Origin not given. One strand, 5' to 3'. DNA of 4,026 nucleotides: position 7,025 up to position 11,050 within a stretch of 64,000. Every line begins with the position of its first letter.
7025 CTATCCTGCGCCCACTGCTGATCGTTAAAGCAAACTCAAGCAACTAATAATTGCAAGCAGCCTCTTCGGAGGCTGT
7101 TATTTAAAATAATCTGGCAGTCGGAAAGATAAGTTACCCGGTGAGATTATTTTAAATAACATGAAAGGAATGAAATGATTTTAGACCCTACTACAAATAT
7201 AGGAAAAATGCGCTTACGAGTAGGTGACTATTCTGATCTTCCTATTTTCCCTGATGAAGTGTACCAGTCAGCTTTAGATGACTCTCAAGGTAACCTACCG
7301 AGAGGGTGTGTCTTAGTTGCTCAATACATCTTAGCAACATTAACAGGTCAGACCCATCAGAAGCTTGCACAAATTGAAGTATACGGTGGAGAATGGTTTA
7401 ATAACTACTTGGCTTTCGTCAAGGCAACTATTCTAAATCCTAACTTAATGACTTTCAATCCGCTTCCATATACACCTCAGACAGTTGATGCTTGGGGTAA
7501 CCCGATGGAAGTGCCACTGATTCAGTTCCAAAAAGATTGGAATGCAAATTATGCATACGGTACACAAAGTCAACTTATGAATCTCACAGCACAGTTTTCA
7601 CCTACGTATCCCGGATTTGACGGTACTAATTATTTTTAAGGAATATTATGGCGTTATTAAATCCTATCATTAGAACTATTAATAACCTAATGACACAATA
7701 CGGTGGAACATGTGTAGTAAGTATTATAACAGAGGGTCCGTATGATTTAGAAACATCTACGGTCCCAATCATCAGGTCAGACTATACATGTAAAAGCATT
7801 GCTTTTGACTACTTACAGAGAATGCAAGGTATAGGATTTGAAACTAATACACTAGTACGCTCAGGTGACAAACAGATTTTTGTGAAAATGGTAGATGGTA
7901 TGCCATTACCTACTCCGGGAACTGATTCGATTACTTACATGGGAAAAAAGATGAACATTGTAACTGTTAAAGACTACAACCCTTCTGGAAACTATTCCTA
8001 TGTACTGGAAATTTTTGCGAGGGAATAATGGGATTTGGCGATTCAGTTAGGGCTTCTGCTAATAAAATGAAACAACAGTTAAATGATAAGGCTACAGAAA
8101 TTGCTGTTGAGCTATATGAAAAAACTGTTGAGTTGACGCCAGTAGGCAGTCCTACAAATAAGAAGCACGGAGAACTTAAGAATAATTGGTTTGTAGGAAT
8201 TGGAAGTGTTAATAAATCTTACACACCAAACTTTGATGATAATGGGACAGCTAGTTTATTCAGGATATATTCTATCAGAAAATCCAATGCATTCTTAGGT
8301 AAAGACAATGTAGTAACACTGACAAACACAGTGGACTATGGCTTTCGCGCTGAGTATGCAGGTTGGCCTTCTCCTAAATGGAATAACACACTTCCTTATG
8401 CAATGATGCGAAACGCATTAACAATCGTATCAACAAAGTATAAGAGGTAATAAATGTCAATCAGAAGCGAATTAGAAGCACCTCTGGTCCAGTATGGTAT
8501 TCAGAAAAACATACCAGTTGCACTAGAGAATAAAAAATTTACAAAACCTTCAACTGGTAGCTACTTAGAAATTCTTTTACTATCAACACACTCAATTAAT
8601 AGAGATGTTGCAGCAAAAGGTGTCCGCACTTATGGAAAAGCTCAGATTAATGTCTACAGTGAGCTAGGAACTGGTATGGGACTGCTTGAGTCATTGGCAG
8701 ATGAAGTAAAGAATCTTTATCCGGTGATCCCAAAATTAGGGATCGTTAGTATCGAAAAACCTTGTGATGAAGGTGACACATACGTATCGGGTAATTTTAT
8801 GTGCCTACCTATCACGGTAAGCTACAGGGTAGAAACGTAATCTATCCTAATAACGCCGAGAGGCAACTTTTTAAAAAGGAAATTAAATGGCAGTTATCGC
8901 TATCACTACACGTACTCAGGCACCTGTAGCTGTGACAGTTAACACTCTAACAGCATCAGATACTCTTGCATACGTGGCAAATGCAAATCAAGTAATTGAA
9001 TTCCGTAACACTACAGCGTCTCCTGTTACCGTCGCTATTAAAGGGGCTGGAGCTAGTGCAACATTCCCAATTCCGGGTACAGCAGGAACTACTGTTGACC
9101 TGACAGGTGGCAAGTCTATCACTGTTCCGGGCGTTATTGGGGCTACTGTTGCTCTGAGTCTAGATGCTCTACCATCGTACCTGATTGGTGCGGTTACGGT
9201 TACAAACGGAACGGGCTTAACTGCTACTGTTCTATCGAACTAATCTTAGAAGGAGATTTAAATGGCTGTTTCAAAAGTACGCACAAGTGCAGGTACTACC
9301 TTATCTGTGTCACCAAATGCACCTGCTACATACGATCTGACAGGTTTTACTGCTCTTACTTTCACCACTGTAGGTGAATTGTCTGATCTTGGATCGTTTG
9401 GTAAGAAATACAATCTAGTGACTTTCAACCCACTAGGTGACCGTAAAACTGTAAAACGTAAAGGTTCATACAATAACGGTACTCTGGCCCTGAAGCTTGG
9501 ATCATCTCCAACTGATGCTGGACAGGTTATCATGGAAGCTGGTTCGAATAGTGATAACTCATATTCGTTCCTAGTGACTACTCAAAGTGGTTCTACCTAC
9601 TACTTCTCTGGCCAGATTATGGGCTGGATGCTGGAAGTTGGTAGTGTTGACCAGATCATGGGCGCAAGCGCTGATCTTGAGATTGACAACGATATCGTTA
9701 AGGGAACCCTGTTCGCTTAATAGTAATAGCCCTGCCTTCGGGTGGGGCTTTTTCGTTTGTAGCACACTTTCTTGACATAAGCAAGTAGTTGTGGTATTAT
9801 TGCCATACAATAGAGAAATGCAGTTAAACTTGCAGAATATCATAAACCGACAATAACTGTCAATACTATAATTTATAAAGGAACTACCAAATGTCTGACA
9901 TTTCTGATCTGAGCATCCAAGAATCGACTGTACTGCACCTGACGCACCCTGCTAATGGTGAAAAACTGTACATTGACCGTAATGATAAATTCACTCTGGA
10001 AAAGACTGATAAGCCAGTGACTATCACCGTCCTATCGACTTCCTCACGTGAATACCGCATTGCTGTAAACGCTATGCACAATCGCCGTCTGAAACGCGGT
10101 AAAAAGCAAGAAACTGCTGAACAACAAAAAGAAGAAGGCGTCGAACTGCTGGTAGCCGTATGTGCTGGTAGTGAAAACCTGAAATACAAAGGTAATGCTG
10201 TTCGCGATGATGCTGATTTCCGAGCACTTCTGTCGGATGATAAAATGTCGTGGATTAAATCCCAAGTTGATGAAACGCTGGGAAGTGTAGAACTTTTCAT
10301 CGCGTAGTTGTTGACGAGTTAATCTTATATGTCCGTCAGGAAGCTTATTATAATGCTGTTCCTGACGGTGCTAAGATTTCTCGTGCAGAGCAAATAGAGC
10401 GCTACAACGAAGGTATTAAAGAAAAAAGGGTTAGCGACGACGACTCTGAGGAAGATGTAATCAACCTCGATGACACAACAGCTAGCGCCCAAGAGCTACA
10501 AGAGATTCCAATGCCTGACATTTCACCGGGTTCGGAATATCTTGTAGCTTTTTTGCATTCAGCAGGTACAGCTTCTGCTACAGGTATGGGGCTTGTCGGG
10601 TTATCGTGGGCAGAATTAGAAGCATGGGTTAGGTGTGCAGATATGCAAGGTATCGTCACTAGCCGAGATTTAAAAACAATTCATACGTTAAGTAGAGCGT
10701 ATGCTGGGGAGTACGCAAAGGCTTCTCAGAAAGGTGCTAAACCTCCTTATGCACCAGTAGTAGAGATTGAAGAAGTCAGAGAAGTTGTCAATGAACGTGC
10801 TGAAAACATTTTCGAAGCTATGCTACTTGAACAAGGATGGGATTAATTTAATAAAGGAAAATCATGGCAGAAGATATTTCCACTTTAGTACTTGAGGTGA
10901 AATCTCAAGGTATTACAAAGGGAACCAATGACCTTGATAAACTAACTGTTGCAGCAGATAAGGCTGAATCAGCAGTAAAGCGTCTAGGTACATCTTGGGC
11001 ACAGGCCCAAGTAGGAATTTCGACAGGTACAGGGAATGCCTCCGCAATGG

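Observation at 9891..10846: Probable programmed -1 frameshift (G/GT-type) in the tail assembly chaperone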

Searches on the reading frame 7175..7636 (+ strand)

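Call 7: search_protein_families(library=phrogs, proteins=[window:7175-7636:+], max_evalue=0.1)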
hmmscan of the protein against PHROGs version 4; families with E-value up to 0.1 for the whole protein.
window:7175-7636:+ (154 aa): 1 family
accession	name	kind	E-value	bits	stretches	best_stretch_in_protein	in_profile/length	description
phrog_1732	-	unknown function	1e-15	59.5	1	7-99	10-104/152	-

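Call 8: search_protein_families(library=pfam, proteins=[window:7175-7636:+], max_evalue=0.1)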
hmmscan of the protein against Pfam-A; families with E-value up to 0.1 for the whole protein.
window:7175-7636:+ (154 aa): 0 families

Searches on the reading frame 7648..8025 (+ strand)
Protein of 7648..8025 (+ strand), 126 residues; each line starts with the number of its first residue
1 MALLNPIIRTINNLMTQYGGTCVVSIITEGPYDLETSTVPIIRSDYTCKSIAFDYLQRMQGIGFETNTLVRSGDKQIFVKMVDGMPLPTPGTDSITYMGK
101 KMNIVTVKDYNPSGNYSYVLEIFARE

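Call 7: search_protein_families(library=phrogs, proteins=[window:7648-8025:+], max_evalue=0.1)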
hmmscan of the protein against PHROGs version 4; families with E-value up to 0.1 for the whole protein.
window:7648-8025:+ (126 aa): 1 family
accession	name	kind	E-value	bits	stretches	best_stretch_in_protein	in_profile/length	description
phrog_161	-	connector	6.2e-10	40.4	1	6-115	6-110/120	head closure Hc1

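Call 8: search_protein_families(library=pfam, proteins=[window:7648-8025:+], max_evalue=0.1)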
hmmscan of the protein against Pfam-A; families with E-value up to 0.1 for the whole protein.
window:7648-8025:+ (126 aa): 0 families

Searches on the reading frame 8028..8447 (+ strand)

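Call 7: search_protein_families(library=phrogs, proteins=[window:8028-8447:+], max_evalue=0.1)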
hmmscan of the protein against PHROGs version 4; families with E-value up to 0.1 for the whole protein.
window:8028-8447:+ (140 aa): 1 family
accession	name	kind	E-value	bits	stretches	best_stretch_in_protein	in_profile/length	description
phrog_169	-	connector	1.7e-15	58.7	1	1-113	128-232/275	tail completion or Neck1 protein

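Call 8: search_protein_families(library=pfam, proteins=[window:8028-8447:+], max_evalue=0.1)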
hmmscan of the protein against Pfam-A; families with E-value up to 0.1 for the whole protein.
window:8028-8447:+ (140 aa): 0 families

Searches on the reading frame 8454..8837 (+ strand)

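Call 7: search_protein_families(library=phrogs, proteins=[window:8454-8837:+], max_evalue=0.1)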
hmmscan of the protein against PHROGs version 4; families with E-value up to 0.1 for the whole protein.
window:8454-8837:+ (128 aa): 1 family
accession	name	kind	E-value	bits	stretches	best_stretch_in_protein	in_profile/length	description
phrog_179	-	connector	5.5e-16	59.5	1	3-127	21-149/162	tail terminator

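Call 8: search_protein_families(library=pfam, proteins=[window:8454-8837:+], max_evalue=0.1)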
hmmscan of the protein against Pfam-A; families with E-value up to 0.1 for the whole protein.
window:8454-8837:+ (128 aa): 1 family
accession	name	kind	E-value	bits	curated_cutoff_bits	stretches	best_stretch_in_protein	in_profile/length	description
PF13554.12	Phage_tail_terminator_5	-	2.3e-13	50.9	27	1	3-124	2-127/127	Phage tail terminator protein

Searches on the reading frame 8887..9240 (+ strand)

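Call 7: search_protein_families(library=phrogs, proteins=[window:8887-9240:+], max_evalue=0.1)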
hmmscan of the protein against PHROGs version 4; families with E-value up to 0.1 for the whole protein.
window:8887-9240:+ (118 aa): 1 family
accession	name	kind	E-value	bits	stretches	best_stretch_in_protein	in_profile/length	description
phrog_23362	-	unknown function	0.069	14.9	0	19-57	77-115/122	-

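Call 8: search_protein_families(library=pfam, proteins=[window:8887-9240:+], max_evalue=0.1)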
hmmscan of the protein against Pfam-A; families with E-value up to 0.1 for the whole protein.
window:8887-9240:+ (118 aa): 1 family
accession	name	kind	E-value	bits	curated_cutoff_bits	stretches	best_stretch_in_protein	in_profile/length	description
PF00742.24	Homoserine_dh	-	0.044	14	22.9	1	13-59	118-164/173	Homoserine dehydrogenase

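Call 74: search_protein_families(library=ncbifam, proteins=[window:8887-9240:+], max_evalue=1)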
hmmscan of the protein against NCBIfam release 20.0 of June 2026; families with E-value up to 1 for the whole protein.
window:8887-9240:+ (118 aa): 0 families

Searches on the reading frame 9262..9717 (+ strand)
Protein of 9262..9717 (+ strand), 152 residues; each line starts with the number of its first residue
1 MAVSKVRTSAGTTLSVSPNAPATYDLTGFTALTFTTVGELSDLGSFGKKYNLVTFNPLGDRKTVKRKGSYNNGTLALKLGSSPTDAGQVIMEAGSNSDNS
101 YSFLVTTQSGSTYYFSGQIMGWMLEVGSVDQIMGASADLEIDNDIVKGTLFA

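Call 7: search_protein_families(library=phrogs, proteins=[window:9262-9717:+], max_evalue=0.1)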
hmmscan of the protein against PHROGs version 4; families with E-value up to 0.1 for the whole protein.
window:9262-9717:+ (152 aa): 2 families
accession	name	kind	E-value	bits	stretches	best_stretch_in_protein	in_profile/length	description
phrog_158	-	tail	1.4e-15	58.6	1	4-147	14-158/376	major tail protein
phrog_584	-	tail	0.009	16.8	1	32-144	98-211/218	major tail protein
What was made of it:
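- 9262..9720 (+): Context: major tail protein gene. PHROG 158, E 1.4e-15 (call 7).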

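Call 8: search_protein_families(library=pfam, proteins=[window:9262-9717:+], max_evalue=0.1)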
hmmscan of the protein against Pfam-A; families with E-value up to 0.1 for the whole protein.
window:9262-9717:+ (152 aa): 0 families

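Call 74: search_protein_families(library=ncbifam, proteins=[window:9262-9717:+], max_evalue=1)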
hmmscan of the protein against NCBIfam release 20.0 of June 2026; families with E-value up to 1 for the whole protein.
window:9262-9717:+ (152 aa): 0 families

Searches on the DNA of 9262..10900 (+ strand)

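Call 4: search_dna_similar(query=window:9262-10900:+, collection=phages, mode=near, max_rows=30)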
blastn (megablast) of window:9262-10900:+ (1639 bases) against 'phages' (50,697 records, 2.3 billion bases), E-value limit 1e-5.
No match.

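Call 77: search_rna_families(source=window, start=9600, end=10900, threshold=evalue, max_evalue=1)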
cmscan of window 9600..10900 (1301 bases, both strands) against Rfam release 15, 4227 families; matches with E-value up to 1: 2.
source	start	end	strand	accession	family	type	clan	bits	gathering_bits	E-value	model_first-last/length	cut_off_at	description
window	9952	10010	+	RF01304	sR5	Gene; snRNA; snoRNA; CD-box;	-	16.1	40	0.64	1-53/53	no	Small nucleolar RNA sR5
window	9715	9755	+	RF02604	BASRCI153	Gene; sRNA;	-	15.9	137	0.44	156-196/214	no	Brucella sRNA CI153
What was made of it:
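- Tried and rejected: Rfam found no family in 9600-10900 (call 77).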
